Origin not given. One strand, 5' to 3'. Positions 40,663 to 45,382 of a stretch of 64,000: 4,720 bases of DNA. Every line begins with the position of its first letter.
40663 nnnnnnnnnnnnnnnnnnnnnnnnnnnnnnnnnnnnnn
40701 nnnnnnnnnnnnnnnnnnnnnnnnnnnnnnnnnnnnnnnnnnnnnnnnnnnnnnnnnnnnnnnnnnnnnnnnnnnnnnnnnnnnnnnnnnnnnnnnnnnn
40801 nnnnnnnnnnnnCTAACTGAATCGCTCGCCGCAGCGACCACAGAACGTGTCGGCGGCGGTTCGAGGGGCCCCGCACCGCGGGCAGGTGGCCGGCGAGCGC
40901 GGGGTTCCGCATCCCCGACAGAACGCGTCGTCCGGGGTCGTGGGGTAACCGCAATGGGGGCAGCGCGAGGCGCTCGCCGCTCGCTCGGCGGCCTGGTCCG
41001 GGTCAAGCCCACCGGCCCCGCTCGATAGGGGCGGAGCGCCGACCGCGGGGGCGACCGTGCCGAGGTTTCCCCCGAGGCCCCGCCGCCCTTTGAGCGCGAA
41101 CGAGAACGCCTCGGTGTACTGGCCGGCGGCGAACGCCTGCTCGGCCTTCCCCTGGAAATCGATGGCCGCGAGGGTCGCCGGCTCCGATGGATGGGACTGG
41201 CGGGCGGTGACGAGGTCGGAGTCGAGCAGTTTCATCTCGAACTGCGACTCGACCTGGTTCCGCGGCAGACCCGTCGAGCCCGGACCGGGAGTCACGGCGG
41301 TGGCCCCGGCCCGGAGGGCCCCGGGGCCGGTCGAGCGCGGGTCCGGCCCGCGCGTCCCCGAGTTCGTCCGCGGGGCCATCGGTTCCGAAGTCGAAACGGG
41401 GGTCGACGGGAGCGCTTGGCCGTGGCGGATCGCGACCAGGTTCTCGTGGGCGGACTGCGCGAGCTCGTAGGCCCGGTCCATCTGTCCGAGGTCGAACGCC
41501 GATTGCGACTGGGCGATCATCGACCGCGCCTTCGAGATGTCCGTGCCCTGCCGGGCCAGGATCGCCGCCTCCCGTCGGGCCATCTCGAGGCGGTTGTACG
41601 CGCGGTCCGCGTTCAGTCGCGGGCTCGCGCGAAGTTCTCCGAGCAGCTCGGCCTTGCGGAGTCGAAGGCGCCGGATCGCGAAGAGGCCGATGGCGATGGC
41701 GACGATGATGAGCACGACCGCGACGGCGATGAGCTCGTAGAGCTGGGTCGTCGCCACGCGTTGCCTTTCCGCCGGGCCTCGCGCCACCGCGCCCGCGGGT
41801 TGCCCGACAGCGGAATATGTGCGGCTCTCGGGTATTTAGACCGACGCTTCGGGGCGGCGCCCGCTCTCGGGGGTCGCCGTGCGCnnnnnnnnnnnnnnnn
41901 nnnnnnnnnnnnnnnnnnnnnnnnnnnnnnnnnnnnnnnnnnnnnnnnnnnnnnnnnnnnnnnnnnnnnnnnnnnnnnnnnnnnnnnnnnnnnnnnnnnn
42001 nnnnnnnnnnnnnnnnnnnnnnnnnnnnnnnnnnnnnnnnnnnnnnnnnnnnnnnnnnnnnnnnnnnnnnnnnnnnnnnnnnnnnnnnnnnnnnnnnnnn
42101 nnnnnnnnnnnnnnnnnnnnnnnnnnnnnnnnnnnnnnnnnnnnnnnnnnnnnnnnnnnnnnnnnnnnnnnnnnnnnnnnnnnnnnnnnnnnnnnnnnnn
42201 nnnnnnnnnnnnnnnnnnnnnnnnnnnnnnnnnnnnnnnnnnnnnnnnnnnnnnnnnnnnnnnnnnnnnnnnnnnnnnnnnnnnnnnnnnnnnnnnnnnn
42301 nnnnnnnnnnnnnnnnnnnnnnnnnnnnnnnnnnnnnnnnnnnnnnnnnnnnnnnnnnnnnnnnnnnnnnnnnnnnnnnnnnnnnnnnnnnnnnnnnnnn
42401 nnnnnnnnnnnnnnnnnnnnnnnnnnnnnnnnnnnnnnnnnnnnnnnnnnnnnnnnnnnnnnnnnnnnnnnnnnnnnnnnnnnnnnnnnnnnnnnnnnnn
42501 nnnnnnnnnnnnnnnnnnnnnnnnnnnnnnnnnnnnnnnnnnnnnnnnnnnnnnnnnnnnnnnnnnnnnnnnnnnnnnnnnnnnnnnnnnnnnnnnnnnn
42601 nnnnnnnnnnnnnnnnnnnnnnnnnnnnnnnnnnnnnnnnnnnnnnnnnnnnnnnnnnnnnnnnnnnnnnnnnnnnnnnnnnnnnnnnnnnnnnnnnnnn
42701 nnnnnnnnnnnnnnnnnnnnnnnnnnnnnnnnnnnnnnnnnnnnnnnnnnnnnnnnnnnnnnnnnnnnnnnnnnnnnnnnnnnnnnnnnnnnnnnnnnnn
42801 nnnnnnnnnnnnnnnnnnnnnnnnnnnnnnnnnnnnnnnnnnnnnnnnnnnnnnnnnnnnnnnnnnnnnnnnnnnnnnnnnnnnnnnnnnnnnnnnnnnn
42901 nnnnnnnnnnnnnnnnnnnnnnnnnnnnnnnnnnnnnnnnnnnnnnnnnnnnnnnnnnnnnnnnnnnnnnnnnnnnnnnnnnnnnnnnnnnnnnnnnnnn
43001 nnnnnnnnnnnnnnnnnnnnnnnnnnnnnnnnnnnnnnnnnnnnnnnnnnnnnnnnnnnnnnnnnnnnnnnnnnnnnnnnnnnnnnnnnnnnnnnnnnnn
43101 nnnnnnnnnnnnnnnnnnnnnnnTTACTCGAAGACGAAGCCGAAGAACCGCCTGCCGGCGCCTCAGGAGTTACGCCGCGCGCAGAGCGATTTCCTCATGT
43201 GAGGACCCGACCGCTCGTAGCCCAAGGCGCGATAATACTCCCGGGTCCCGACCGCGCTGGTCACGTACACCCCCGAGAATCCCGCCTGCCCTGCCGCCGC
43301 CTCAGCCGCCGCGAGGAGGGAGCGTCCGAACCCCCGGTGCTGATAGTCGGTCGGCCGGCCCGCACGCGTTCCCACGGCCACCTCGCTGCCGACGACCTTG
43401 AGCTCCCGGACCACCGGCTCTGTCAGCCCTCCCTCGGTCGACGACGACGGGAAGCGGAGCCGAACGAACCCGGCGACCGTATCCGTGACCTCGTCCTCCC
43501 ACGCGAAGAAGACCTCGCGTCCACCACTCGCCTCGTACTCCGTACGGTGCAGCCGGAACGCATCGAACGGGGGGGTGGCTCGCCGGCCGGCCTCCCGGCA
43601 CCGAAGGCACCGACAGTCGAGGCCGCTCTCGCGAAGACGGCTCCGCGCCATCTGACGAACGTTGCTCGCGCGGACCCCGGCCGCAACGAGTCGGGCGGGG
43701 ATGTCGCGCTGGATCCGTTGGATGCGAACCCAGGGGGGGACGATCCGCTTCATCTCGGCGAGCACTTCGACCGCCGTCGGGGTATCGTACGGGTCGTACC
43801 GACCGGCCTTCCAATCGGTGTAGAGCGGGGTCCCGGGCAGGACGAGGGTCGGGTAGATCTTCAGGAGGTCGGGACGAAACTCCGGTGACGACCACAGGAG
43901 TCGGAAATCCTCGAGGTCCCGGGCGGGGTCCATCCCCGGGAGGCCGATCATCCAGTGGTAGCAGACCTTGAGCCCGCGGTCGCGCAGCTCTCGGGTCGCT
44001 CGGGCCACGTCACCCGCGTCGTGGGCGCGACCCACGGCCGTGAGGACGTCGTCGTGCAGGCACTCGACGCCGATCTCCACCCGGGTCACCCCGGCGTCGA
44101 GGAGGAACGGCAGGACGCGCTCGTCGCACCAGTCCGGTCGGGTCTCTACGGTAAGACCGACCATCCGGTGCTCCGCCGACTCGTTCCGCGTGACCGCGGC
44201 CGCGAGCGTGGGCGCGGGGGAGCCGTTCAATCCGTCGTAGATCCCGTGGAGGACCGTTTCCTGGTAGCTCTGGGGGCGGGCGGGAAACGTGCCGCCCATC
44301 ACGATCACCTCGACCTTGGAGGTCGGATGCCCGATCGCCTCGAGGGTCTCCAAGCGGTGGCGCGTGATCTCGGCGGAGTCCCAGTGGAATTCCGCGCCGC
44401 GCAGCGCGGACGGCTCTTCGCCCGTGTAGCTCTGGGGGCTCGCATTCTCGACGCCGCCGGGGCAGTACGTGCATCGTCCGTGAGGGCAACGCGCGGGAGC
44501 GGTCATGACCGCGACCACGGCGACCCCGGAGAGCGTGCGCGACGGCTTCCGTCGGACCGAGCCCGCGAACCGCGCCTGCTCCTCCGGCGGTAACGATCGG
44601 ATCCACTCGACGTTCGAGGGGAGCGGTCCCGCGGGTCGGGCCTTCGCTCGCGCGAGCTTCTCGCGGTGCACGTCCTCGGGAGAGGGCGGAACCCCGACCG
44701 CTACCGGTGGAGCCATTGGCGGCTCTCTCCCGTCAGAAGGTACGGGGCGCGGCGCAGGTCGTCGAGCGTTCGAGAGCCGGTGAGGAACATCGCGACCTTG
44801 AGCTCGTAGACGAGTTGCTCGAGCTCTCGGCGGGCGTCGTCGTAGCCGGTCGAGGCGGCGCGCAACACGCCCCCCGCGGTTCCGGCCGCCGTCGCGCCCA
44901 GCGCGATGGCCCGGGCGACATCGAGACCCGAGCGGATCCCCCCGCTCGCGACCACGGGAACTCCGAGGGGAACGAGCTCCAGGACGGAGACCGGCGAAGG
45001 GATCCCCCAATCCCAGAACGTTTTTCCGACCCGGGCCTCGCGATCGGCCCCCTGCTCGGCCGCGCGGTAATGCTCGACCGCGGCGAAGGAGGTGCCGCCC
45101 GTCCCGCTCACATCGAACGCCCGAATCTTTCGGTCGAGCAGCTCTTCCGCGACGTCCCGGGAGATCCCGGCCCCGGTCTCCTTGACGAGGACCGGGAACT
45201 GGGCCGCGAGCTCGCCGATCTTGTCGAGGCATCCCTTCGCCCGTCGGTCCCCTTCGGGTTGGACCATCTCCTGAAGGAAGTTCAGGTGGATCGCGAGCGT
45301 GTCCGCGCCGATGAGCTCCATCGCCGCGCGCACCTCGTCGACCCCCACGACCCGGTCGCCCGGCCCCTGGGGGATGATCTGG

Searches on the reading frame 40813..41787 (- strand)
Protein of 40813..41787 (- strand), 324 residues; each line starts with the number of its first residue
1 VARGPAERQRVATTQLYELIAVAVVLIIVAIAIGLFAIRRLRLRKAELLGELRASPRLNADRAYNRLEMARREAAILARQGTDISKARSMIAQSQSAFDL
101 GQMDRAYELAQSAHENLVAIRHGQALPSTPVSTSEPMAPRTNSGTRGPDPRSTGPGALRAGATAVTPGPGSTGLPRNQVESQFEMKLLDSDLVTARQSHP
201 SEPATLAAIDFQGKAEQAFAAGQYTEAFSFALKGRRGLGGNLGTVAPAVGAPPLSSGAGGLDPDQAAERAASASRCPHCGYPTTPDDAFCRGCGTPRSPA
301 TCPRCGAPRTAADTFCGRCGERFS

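Call 44: search_protein_families(library=pfam, proteins=[window:40813-41787:-], max_evalue=0.001)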
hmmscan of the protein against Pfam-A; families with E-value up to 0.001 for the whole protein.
window:40813-41787:- (324 aa): 5 families
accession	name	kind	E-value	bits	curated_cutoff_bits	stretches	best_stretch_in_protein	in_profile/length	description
PF12773.13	DZR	-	3.2e-10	40.4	27.3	1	276-320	1-45/45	Double zinc ribbon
PF13240.11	Zn_Ribbon_1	-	1.8e-09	37.5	25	1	276-296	2-22/23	zinc-ribbon domain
PF13248.11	Zn_ribbon_3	-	6.4e-08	32.2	27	1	301-323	4-26/26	zinc-ribbon domain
PF17032.10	Zn_ribbon_15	-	6.9e-05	24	28.9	0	273-294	52-73/73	zinc-ribbon family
PF24460.1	DUF7575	-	0.00062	19.5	28.5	0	273-296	3-26/28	Domain of unknown function (DUF7575)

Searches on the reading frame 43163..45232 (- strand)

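Call 13: search_protein_families(library=pfam, proteins=[window:43163-45232:-], max_evalue=0.001)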
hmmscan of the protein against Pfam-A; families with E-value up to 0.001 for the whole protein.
window:43163-45232:- (689 aa): 5 families
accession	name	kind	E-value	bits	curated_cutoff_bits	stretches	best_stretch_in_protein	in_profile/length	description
PF16199.10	Radical_SAM_C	-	1.7e-23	82.9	31.9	1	454-534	1-84/85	Radical_SAM C-terminal domain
PF04055.27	Radical_SAM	-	2.5e-15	57.5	29.5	1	248-436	6-156/166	Radical SAM superfamily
PF13508.13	Acetyltransf_7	-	2.6e-05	25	27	1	575-673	5-83/84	Acetyltransferase (GNAT) domain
PF00583.31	Acetyltransf_1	-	4.8e-05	24.1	20.7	1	568-672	28-116/116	Acetyltransferase (GNAT) family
PF13673.13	Acetyltransf_10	-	0.00024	21.5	23.6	1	629-681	62-116/128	Acetyltransferase (GNAT) domain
